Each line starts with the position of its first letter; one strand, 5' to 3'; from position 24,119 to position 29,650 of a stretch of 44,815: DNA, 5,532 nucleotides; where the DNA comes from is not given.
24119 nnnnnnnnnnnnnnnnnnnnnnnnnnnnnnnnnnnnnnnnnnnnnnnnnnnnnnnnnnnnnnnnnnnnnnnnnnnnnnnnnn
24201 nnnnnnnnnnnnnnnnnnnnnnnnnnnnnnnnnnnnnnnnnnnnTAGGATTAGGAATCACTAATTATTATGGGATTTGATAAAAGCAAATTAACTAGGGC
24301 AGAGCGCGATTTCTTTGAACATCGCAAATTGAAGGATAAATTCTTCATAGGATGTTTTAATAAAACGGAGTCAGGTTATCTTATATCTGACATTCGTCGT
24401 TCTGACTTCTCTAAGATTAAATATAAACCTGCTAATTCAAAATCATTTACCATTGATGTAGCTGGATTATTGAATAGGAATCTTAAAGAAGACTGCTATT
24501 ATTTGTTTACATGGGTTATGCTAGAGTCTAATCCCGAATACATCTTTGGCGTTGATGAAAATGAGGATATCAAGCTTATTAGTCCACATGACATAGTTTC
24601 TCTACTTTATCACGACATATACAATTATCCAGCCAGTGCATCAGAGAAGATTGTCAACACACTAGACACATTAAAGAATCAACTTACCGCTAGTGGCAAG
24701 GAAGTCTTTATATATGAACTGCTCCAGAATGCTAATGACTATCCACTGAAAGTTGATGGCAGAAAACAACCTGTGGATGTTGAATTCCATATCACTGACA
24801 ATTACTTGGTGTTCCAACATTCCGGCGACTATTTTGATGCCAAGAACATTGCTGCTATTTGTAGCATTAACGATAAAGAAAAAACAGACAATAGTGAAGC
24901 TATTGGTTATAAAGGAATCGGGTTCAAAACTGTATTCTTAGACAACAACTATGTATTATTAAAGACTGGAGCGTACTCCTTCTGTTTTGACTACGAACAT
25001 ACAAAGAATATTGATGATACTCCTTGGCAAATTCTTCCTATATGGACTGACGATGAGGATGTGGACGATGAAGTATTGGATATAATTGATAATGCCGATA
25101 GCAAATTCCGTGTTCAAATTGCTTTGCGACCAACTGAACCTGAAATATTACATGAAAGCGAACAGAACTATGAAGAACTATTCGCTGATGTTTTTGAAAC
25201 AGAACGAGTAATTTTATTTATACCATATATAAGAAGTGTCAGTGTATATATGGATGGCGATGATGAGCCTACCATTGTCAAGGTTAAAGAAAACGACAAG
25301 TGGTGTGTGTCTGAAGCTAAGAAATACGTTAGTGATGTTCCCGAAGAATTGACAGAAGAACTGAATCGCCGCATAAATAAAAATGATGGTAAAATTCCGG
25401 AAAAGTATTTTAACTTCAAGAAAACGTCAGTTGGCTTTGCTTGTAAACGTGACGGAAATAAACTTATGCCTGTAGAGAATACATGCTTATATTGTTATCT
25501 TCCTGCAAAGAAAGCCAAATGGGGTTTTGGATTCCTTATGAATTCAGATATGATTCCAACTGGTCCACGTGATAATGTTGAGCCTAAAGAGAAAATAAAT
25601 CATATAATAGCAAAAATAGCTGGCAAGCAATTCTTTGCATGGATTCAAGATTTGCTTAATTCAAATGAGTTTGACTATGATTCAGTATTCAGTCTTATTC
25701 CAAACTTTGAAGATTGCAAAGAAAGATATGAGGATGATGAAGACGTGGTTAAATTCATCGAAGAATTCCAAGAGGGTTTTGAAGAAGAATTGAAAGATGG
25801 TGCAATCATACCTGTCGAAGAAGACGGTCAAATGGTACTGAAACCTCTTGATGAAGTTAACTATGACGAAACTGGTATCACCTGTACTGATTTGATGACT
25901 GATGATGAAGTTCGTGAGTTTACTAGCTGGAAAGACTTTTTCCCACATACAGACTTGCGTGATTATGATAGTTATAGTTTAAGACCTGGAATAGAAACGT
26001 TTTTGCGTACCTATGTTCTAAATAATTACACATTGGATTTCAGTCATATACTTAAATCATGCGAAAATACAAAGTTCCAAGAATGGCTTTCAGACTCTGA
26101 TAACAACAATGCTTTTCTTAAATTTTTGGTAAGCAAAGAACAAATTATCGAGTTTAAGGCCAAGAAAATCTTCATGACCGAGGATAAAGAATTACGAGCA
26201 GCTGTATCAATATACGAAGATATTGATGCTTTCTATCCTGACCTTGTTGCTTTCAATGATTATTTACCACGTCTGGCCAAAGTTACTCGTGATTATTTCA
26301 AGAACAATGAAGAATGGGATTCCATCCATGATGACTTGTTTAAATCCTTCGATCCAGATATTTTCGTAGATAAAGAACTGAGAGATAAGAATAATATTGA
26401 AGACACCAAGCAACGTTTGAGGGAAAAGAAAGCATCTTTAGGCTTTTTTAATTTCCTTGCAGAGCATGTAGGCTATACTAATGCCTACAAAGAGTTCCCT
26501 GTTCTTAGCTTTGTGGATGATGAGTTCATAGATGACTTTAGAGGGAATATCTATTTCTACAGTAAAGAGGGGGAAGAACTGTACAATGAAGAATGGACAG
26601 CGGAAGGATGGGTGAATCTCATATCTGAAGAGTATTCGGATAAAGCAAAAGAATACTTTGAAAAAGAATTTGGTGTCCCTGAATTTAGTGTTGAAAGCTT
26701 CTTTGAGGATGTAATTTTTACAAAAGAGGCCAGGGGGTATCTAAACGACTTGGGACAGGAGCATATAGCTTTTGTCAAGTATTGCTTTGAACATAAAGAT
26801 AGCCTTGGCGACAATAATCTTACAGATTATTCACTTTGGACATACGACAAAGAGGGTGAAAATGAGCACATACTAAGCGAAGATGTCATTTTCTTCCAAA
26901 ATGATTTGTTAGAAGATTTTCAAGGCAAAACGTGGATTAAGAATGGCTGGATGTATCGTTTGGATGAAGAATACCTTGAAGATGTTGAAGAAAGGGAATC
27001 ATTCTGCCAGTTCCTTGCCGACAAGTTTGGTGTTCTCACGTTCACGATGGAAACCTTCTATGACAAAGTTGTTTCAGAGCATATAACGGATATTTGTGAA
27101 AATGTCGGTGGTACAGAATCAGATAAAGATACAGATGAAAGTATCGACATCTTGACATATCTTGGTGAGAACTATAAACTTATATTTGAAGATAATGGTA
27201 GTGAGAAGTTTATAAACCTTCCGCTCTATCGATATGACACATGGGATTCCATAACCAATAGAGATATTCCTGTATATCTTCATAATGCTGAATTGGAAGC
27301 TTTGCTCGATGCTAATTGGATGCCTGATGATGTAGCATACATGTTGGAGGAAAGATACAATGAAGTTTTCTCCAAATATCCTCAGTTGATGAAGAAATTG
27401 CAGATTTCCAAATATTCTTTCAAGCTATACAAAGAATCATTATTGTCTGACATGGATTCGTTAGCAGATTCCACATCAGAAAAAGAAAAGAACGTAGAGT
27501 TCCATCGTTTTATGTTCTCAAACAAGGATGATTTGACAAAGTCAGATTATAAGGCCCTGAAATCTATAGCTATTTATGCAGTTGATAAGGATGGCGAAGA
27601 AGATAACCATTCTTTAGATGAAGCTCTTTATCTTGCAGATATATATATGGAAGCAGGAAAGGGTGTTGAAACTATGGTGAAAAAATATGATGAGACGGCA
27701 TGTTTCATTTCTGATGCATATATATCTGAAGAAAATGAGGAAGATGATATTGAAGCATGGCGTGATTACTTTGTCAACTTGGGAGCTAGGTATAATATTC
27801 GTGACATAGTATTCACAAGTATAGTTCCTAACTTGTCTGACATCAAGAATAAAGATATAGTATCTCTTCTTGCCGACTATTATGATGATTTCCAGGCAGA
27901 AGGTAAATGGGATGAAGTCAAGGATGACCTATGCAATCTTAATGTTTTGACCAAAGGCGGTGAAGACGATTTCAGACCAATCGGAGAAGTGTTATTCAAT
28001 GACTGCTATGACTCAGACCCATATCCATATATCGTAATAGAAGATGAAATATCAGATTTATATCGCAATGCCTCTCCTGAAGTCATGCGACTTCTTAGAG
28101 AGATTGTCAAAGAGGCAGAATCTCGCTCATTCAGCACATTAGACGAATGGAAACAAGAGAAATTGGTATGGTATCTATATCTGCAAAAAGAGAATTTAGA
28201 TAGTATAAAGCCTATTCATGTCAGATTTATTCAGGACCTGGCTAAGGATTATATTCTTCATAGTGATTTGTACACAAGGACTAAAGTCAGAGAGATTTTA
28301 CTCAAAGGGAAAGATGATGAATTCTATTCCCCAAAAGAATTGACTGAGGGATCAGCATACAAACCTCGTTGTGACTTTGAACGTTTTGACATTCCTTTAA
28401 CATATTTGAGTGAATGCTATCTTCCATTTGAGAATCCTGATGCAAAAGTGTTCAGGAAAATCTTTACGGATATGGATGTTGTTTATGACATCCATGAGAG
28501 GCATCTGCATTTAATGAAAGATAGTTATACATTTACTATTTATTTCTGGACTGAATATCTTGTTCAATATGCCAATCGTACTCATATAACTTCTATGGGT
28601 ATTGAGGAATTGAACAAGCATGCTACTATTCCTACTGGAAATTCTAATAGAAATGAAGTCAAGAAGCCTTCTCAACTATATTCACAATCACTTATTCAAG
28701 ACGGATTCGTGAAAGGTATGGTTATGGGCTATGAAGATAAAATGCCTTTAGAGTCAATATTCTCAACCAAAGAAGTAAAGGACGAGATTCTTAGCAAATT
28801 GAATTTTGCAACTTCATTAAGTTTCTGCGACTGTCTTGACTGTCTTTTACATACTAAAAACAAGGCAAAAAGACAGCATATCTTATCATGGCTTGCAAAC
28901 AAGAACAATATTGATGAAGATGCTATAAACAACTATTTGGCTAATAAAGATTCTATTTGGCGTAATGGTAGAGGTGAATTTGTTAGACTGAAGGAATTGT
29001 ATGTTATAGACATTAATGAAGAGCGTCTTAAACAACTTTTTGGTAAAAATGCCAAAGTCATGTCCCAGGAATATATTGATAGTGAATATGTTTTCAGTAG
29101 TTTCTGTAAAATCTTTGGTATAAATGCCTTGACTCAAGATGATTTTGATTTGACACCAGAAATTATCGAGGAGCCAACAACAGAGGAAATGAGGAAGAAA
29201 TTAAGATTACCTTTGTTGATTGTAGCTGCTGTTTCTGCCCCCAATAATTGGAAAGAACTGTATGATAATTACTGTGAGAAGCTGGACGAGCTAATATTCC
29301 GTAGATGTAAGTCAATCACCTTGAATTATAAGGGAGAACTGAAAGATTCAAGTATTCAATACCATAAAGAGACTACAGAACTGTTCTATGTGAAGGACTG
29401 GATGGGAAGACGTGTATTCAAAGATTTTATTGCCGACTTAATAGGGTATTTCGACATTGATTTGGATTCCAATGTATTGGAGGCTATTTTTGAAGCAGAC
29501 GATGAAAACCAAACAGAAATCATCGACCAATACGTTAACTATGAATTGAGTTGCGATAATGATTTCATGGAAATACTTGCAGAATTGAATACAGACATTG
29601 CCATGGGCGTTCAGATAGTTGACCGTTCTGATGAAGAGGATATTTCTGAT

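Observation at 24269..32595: Giant sacsin-type GHKL ATPase translationally coupled to a Upf1/DNA2-like SF1 helicase inside a BREX operon: candidate undescribed two-gene system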

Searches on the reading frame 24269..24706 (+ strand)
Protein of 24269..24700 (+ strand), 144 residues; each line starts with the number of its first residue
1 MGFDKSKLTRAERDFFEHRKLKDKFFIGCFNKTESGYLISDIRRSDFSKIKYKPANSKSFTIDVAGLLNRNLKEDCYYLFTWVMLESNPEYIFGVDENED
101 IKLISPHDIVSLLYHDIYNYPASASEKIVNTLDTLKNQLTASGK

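Call 24: search_protein_families(library=pfam, proteins=[window:24269-24700:+], max_evalue=5)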
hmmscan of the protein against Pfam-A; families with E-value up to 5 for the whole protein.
window:24269-24700:+ (144 aa): 0 families

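Call 62: predict_structure(alignment_id=A5)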
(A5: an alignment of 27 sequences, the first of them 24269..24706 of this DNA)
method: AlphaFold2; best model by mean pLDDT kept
length: 146 residues; sequences in the alignment: 27
mean_pLDDT: 83.0   pTM: 0.70
mean pLDDT of the five models: 83.0, 82.4, 81.9, 80.4, 79.0
residues with pLDDT >= 90: 57; 70-90: 63; 50-70: 24; < 50: 2
segments of 3 or more residues with pLDDT < 50: none
pLDDT, mean of each block of 10 residues (from residue 1): 73 89 93 93 92 88 84 92 91 92 90 72 57 71 58
secondary structure, 60 per line:
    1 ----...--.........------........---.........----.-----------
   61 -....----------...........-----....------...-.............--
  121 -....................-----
elements in order: H10-18 E25-32 E36-44 E62-65 E76-86 E92-95 E102-104 H106-118 H122-141

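Call 68: fold_search(model_id=the predicted structure, library=pdb)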
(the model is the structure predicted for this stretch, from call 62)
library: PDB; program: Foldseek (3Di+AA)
matches with E <= 10: 569; with E <= 0.001: 0
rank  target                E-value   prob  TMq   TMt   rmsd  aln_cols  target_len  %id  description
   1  9di4_B                5.1e-02  0.85  0.34  0.35   5.6       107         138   14  RMI1-RMI2 bound to cyclic peptide L4 (released 2025-07-02)
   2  8rk2_B                9.4e-02  0.66  0.31  0.37   7.8       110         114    7  Human Replication protein A (RPA; trimeric core) - ssDNA complex (released 2024-04-24)
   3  5vzj_I                1.1e-01  0.72  0.34  0.26   9.1       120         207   10  STRUCTURE OF A TWELVE COMPONENT MPP6-NUCLEAR RNA EXOSOME COMPLEX BOUND TO RNA (released 2017-08-02)
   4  5okz_k                1.8e-01  0.57  0.30  0.21   6.0        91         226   16  Crystal Strucrure of the Mpp6 Exosome complex (released 2017-08-30)
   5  9dhk_B                2.1e-01  0.51  0.31  0.33   6.1       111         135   15  RMI1-RMI2 bound to cyclic peptide L3 (released 2025-07-02)
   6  9pd4_O                2.2e-01  0.41  0.32  0.25  13.3       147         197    8  NER dual incision complex - DuIM (released 2026-02-18)
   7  4day_B                2.4e-01  0.41  0.31  0.38  10.7       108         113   13  Crystal structure of the RMI core complex with MM2 peptide from FANCM (released 2012-03-14)
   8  8txr_B                2.5e-01  0.23  0.27  0.16   8.8       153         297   11  E. coli ExoVII(H238A) (released 2024-01-31)
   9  9dhk_K                2.8e-01  0.51  0.33  0.34   5.9       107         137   15  RMI1-RMI2 bound to cyclic peptide L3 (released 2025-07-02)
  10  4gop_B                3.0e-01  0.57  0.33  0.37   4.9        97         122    8  Structure and Conformational Change of a Replication Protein A Heterotrimer Bound to ssDNA (released 2012-11-28)
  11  9dhk_E                3.0e-01  0.44  0.32  0.34   5.8       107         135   16  RMI1-RMI2 bound to cyclic peptide L3 (released 2025-07-02)
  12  9pd3_O                3.0e-01  0.35  0.34  0.28  11.6       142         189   10  NER dual incision complex - DuIS (released 2026-02-18)
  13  3m24_B                3.0e-01  0.07  0.14  0.10  13.2        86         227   15  Crystal structure of TagBFP fluorescent protein (released 2010-05-26)
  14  8d0b_B                3.2e-01  0.23  0.30  0.14  13.5       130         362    9  Human CST-DNA polymerase alpha/primase preinitiation complex bound to 4xTEL-foldback template (released 2022-06-22)
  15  1l1o_B                3.4e-01  0.51  0.33  0.38   6.0       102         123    7  Structure of the human Replication Protein A (RPA) trimerization core (released 2002-06-05)
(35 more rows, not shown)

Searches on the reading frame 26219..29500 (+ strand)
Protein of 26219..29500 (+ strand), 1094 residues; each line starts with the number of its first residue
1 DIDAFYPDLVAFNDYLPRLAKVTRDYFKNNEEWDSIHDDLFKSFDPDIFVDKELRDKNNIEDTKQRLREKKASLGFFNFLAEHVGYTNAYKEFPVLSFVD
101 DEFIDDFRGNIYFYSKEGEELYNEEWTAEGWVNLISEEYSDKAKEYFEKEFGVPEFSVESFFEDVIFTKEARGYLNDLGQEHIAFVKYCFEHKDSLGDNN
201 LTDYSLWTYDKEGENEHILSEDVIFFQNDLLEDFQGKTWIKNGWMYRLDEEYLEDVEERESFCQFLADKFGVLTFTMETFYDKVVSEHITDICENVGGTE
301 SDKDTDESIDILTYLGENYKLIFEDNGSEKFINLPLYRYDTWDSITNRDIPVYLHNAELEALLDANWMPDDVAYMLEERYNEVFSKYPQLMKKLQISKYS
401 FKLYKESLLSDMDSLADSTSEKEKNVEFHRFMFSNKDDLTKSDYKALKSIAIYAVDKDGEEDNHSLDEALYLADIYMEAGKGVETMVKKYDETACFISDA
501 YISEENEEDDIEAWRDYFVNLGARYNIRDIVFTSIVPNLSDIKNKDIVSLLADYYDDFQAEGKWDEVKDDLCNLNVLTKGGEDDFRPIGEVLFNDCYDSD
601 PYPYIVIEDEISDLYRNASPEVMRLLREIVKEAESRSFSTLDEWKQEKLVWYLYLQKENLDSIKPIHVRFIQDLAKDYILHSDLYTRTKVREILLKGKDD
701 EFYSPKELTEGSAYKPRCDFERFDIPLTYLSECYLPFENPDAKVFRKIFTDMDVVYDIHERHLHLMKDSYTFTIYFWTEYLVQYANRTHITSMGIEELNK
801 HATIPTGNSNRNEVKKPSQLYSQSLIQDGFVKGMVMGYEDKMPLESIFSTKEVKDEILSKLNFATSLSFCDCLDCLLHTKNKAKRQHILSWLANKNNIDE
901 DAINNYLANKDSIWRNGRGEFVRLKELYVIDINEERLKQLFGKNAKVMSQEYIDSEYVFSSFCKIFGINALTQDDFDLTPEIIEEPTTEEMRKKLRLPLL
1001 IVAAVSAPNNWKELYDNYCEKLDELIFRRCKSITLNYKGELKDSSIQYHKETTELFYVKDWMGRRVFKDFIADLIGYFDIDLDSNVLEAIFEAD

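Call 24: search_protein_families(library=pfam, proteins=[window:26219-29500:+], max_evalue=5)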
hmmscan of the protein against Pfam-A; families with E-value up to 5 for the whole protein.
window:26219-29500:+ (1094 aa): 1 family
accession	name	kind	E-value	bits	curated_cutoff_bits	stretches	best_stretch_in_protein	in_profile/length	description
PF06148.17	COG2_N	-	0.14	12.7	24.3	1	42-74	11-42/75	COG2 N-terminal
